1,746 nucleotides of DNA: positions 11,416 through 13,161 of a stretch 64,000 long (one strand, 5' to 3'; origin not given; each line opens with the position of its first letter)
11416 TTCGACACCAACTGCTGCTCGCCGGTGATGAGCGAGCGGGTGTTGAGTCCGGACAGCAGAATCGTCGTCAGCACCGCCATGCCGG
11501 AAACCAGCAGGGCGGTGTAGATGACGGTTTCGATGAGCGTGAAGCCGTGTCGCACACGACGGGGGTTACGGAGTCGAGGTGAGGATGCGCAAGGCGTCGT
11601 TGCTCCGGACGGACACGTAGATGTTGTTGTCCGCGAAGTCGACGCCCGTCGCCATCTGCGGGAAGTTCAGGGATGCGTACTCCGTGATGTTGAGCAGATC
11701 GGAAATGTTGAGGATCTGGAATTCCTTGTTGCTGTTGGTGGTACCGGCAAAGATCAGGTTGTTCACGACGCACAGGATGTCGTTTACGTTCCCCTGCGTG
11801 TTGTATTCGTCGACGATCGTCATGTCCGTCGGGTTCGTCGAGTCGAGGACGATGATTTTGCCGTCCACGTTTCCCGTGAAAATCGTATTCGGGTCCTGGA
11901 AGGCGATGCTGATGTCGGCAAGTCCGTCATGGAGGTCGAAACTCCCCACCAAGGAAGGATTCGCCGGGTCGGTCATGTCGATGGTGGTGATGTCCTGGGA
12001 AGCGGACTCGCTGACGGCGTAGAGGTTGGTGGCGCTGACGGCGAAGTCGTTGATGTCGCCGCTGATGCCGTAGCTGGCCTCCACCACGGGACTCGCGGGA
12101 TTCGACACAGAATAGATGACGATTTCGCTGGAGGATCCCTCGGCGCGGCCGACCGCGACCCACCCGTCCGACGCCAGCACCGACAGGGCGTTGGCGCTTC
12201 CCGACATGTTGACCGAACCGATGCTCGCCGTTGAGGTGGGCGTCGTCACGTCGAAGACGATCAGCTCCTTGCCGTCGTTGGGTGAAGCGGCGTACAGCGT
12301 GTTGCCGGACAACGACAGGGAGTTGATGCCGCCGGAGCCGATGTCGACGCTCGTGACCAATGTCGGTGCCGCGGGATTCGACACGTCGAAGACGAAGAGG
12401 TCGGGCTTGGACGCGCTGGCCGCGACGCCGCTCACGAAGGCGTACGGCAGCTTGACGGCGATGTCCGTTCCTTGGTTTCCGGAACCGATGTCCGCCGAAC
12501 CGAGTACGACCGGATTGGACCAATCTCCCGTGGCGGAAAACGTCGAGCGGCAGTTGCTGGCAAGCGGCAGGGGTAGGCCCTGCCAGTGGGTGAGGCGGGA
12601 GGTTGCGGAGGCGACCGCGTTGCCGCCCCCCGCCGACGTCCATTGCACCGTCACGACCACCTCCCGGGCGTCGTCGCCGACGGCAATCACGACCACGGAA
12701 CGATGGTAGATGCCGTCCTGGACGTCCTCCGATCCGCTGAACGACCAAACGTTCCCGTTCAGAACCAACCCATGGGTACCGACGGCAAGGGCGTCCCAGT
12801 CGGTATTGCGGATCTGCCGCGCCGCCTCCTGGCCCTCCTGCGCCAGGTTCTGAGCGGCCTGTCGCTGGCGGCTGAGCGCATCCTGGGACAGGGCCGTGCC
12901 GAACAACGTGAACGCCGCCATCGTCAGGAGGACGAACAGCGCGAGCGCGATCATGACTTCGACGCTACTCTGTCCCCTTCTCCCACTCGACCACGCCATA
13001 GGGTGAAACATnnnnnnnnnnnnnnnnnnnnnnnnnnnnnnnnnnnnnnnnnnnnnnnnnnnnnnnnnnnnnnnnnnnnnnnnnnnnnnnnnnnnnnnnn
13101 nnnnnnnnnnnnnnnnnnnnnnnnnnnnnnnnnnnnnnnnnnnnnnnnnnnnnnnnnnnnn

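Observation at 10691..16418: Secretin-less type IV pilus module with a pilin fused to an LVIVD beta-propeller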

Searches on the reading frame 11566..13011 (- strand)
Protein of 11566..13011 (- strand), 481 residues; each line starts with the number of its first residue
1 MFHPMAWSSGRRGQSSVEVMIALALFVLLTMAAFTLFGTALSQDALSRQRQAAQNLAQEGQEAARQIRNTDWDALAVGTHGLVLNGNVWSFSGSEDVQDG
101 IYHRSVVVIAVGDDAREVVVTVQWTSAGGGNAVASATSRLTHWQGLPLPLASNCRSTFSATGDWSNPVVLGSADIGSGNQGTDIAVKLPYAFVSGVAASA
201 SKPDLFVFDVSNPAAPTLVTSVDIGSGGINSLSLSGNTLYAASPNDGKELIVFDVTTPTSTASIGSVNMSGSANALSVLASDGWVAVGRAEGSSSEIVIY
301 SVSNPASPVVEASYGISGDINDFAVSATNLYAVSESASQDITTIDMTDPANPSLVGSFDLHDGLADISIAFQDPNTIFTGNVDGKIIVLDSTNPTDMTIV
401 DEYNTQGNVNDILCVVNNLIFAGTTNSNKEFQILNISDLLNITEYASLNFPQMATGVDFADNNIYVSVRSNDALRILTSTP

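Call 4: search_protein_families(library=pfam, proteins=[window:11566-13011:-], max_evalue=0.1)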
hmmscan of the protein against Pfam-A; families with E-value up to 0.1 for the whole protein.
window:11566-13011:- (481 aa): 8 families
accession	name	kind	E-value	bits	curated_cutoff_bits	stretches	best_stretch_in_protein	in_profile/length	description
PF08309.17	LVIVD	-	1.2e-08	34.6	20.2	1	183-223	6-41/42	LVIVD repeat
PF09826.15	Beta_propel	-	2.6e-07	30.3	22.4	1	278-339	89-134/495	Beta propeller domain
PF24814.1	WD40_Prp19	-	0.00021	20.9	320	1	229-476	9-244/281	Prp19 WD40 domain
PF21544.3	PorZ_N_b_propeller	-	0.0065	17.2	27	0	393-427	103-137/154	TSS9, PorZ, N-terminal beta-propeller domain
PF08592.16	Anthrone_oxy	-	0.03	15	27.3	1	9-75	28-92/106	Anthrone oxygenase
PF07963.17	N_methyl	-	0.05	13.7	21.2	0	17-34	10-27/27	Prokaryotic N-terminal methylation motif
PF23409.1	Beta-prop_EML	-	0.05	13.5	88.2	0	368-456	161-243/267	Echinoderm microtubule-associated protein first beta-propeller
PF05694.17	SBP56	-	0.064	12.5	34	0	201-226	324-349/453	56kDa selenium binding protein (SBP56)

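Call 14: find_homologous_proteins(query=window:11566-13011:-, max_evalue=0.001)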
Query window:11566-13011:- (481 aa): 133 proteins with E <= 0.001 among 8000 candidates; the best 120 are listed.
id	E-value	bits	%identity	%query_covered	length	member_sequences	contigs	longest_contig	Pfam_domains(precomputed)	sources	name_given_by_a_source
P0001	0.0e+0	1034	100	100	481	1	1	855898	PF09826.16,PF08309.18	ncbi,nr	ncbi:hypothetical protein EPO33_01705 [Patescibacteria group bacterium]|nr:MAG: hypothetical protein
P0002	1.6e-192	658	65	99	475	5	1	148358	PF09826.16,PF08309.18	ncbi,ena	-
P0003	1.3e-165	570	56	99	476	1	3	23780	PF09826.16,PF08309.18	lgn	-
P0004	2.4e-162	559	55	99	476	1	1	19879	PF21959.3,PF08309.18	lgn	-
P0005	2.3e-157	543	55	99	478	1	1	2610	PF08309.18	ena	-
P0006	5.5e-154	531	53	98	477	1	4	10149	PF09826.16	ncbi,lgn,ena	-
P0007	3.8e-153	529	50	99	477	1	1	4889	PF07963.18,PF09826.16,PF08309.18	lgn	-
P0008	3.4e-152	526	53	99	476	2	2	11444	PF08309.18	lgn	-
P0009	7.4e-149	515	50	99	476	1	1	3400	PF08309.18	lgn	-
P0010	2.0e-147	510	51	99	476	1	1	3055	PF08309.18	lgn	-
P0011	1.9e-146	507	51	99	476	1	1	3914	PF09826.16,PF08309.18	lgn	-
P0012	1.4e-145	504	50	99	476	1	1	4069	PF08309.18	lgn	-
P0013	1.5e-145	504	51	99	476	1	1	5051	PF09826.16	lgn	-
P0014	2.1e-145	503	50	99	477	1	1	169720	PF08309.18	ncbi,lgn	-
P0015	4.8e-145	502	51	99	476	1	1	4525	-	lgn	-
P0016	2.7e-141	490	49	99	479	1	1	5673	PF09826.16,PF08309.18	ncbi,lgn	-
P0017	8.0e-141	488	48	99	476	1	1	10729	PF08309.18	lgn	-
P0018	2.5e-140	486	49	99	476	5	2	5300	PF08309.18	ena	-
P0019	6.2e-140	485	49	99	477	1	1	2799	PF09826.16,PF08309.18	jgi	jgi:hypothetical protein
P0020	5.5e-136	472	49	94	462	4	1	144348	PF25047.1,PF08309.18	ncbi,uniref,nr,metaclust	ncbi:hypothetical protein A2856_04255 [Candidatus Uhrbacteria bacterium RIFCSPHIGHO2_01_FULL_63_20]|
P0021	4.1e-130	453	46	99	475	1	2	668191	PF07963.18,PF08309.18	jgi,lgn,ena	jgi:prepilin-type N-terminal cleavage/methylation domain-containing protein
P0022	7.2e-129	449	48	99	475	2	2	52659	PF09826.16,PF08309.18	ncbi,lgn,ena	-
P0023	1.6e-128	448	46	99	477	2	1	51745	PF08309.18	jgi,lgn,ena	-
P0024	1.6e-127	444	47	99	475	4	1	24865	PF09826.16,PF08309.18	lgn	-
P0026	2.3e-124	434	47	98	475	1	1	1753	PF08309.18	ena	-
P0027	4.9e-124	433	48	96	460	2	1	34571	PF09826.16,PF08309.18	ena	-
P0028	7.6e-122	426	46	100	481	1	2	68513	PF09826.16,PF08309.18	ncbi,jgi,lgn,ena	-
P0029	9.2e-121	422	47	97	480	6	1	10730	PF08309.18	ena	-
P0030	3.3e-120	420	45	97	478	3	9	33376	PF09826.16,PF08309.18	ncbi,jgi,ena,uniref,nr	ncbi:MAG: hypothetical protein A3B16_02385 [Candidatus Zambryskibacteria bacterium RIFCSPLOWO2_01_FU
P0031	6.1e-120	419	45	99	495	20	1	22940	PF08309.18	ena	-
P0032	1.2e-117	412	44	98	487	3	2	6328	PF07963.18,PF08309.18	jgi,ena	-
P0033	2.3e-117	411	45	99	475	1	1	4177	PF08309.18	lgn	-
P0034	6.1e-117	409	44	99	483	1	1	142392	PF08309.18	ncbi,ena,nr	ncbi:MAG: outer membrane adhesin-like protein [Parcubacteria group bacterium Gr01-1014_3]|nr:MAG: ou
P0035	7.7e-117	409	45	97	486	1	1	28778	PF08309.18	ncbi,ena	-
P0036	9.2e-117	409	44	97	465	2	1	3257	PF08309.18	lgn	-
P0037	1.5e-116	408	44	97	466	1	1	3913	PF08309.18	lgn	-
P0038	2.9e-115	404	44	98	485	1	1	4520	PF08309.18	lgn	-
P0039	1.5e-114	401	45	97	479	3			PF08309.18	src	-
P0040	2.3e-114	401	44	100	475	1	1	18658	PF09826.16,PF08309.18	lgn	-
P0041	4.4e-114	400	44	98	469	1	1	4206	PF21959.3,PF09826.16,PF08309.18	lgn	-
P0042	4.7e-114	400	44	98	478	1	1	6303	PF08309.18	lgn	-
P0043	1.4e-113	398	44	98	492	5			PF08309.18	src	-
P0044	4.4e-113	397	43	99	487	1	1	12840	PF07963.18,PF08309.18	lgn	-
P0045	6.5e-113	396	44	100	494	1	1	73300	PF08309.18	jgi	jgi:hypothetical protein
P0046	1.4e-112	395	44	97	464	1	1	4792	PF08309.18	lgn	-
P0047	2.3e-112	394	43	99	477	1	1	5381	PF08309.18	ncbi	-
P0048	2.4e-112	394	44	97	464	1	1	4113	PF25047.1,PF08309.18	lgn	-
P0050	4.4e-112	393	43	98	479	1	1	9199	PF08309.18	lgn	-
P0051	1.4e-111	392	43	97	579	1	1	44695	PF09826.16,PF08309.18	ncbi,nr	ncbi:MAG: hypothetical protein Q8R26_00320 [bacterium]|nr:hypothetical protein [bacterium]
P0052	2.0e-111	391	44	98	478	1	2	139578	PF08309.18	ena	-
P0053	8.5e-111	389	44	98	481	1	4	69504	PF09826.16,PF08309.18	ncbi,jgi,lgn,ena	-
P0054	2.7e-110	387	44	97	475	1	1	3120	PF08309.18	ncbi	-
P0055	9.6e-110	386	43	97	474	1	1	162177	PF07963.18,PF09826.16,PF08309.18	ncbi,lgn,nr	ncbi:MAG: prepilin-type N-terminal cleavage/methylation domain-containing protein [bacterium]|nr:pre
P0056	1.2e-109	385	44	98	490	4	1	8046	PF08309.18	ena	-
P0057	1.7e-109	385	44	98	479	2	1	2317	PF08309.18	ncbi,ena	-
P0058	2.5e-109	384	41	98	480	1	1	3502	PF09826.16,PF08309.18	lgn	-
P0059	3.0e-109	384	43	98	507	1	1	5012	PF08309.18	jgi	jgi:hypothetical protein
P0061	6.0e-109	383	42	97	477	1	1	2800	PF08309.18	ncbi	-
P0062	6.2e-109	383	45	94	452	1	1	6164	PF08309.18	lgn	-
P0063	7.1e-109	383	42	98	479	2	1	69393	PF09826.16,PF08309.18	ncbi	-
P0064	1.7e-108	381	41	99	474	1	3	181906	PF09826.16,PF08309.18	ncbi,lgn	-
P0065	3.4e-108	381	42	97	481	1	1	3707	PF09826.16,PF08309.18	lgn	-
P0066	3.6e-108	380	44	98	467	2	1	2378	PF08309.18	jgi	jgi:hypothetical protein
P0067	1.4e-107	379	43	98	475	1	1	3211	PF08309.18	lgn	-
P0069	1.1e-106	375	43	99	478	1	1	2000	PF08309.18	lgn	-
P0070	3.8e-106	374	43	98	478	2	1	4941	PF21959.3,PF08309.18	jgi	-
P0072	2.7e-105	371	42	98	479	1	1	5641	PF09826.16,PF08309.18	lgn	-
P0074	3.2e-105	371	42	97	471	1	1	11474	PF09826.16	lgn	-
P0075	3.7e-105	371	43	97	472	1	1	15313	PF09826.16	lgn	-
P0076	4.2e-105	370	42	98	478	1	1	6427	PF22494.4,PF08309.18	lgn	-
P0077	2.1e-104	368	42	98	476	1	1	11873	PF08309.18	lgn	-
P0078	2.0e-103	365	43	94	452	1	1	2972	PF08309.18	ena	-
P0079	1.7e-100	355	40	98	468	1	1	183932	PF08309.18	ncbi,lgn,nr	ncbi:MAG: hypothetical protein Q8O87_01280 [bacterium]|nr:hypothetical protein [bacterium]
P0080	1.0e-99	353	42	98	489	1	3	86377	PF08309.18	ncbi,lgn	-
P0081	3.9e-98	347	40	97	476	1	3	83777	PF07963.18,PF09826.16,PF08309.18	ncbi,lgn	-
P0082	6.3e-98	347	42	98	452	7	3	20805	PF08309.18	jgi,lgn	-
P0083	1.5e-97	345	40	98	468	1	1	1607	PF08309.18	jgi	jgi:type II secretory pathway pseudopilin PulG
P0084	3.3e-96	341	39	97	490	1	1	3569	PF08309.18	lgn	-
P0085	9.1e-96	340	38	100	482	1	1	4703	PF08309.18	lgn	-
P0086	1.3e-93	332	40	96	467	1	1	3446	PF09826.16,PF08309.18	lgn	-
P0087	7.7e-93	330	39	96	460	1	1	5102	PF09826.16,PF08309.18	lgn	-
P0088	7.9e-93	330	49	71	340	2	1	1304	PF09826.16,PF08309.18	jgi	-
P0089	4.4e-91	324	39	96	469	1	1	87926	PF08309.18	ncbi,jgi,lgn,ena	-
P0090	3.3e-80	288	37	97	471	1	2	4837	PF07963.18,PF09826.16,PF08309.18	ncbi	ncbi:MAG: beta-propeller domain-containing protein [Candidatus Paceibacterota bacterium]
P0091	2.4e-79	285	36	97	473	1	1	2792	PF09826.16,PF08309.18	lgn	-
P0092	1.0e-78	283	36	97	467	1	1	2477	PF08309.18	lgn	-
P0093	2.6e-75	272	33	98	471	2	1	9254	PF08309.18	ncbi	ncbi:MAG: hypothetical protein AAB617_03155 [Patescibacteria group bacterium]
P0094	9.2e-75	270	36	99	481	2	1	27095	PF08309.18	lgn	-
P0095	2.7e-71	259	35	96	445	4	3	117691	PF08309.18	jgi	-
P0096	2.0e-68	249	33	98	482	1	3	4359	PF08309.18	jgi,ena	-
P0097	6.4e-68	248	34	98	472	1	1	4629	PF08309.18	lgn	-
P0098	6.8e-68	248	35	98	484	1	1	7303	PF08309.18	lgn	-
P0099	2.5e-66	243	35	98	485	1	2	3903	PF08309.18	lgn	-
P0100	5.0e-66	242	33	97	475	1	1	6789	PF08309.18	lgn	-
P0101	7.1e-66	241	33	97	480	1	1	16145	PF08309.18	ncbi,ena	-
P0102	1.4e-64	237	33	98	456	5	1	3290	PF08309.18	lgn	-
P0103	2.0e-63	233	32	97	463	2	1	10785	PF07963.18,PF08309.18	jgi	-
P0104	1.3e-62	230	34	98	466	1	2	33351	PF08309.18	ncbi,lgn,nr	ncbi:MAG: hypothetical protein HY433_03200 [Candidatus Liptonbacteria bacterium]|nr:hypothetical pro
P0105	1.4e-60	224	33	98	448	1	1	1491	PF09826.16,PF08309.18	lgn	-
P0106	2.6e-59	219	33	98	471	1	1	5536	PF08309.18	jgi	jgi:Tfp pilus assembly protein PilV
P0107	1.2e-58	217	32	97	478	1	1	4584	PF08309.18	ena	-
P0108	1.7e-58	217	34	97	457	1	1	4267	PF08309.18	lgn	-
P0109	4.8e-54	202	31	98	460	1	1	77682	PF08309.18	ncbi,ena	-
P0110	1.3e-53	201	30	98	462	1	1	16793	PF08309.18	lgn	-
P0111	1.2e-52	197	33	79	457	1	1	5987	PF09826.16,PF08309.18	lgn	-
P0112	3.9e-52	196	31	98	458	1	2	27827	PF08309.18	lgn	-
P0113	9.3e-51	191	34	89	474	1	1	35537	PF22494.4,PF09826.16,PF08309.18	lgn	-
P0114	8.8e-49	185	30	98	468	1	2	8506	PF08309.18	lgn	-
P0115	1.3e-45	174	30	99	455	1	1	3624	PF08309.18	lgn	-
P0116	3.4e-45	173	29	97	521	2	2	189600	PF08309.18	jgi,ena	jgi:Tfp pilus assembly protein PilV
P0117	5.5e-34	136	28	98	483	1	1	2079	PF08309.18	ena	-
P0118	2.4e-33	134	31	73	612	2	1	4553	PF09826.16,PF08309.18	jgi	-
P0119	5.0e-31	126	27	88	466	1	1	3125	PF08309.18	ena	-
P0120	3.2e-30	124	25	96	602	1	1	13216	PF08309.18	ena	-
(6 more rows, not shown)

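Call 19: find_encoding_contigs(protein=P0021, flank=10000, max_places=2)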
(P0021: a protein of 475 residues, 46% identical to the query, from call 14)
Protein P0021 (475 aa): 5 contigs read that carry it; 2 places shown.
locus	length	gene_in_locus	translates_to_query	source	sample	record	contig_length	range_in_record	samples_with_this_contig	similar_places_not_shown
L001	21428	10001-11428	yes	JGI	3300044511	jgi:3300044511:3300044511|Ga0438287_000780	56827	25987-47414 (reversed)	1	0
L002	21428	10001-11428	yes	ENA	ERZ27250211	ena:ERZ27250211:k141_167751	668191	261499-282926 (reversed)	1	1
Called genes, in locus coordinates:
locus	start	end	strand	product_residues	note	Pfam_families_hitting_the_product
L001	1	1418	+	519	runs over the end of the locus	PF12072:RNase_Y_N, PF00013:KH_1, PF22891:KH_PNO1_2nd (weak), PF01966:HD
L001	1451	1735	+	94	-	PF00216:Bac_DNA_binding, PF18291:HU-HIG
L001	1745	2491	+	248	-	-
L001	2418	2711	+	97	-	-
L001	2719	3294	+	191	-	PF04011:LemA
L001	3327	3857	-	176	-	-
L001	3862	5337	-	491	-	PF00587:tRNA-synt_2b, PF03129:HGTP_anticodon, PF09180:ProRS-C_1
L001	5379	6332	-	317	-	PF03741:TerC (weak), PF04332:DUF475, PF03741:TerC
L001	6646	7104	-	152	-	PF07963:N_methyl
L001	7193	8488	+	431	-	PF00437:T2SSE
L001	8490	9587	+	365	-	PF00482:T2SSF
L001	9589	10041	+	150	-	PF07963:N_methyl (weak)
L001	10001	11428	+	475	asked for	PF07963:N_methyl (weak), PF08309:LVIVD (faint)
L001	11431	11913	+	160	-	-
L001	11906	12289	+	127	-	-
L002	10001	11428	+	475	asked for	PF07963:N_methyl (weak), PF08309:LVIVD (faint)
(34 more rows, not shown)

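Call 20: find_encoding_contigs(protein=P0116, flank=10000, max_places=2)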
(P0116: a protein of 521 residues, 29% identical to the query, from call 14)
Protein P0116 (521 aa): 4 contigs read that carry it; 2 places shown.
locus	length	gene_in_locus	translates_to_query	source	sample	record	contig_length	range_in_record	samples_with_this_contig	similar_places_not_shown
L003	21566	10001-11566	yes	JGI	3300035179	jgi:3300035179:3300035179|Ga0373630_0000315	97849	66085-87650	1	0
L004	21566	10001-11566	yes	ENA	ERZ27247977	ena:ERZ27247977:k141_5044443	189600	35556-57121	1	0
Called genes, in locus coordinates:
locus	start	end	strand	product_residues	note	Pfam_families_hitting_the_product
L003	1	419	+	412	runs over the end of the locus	PF12704:MacB_PCD, PF02687:FtsX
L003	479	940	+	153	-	PF18914:DUF5666 (faint)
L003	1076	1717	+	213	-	PF14360:PAP2_C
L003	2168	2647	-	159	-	-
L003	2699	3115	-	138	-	-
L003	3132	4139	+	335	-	-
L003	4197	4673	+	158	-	-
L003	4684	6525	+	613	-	-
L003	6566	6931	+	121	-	-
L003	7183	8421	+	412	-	PF00437:T2SSE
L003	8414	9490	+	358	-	PF00482:T2SSF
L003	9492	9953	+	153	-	-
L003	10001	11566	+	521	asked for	PF08309:LVIVD (faint)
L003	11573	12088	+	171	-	-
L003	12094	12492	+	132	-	-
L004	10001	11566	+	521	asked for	PF08309:LVIVD (faint)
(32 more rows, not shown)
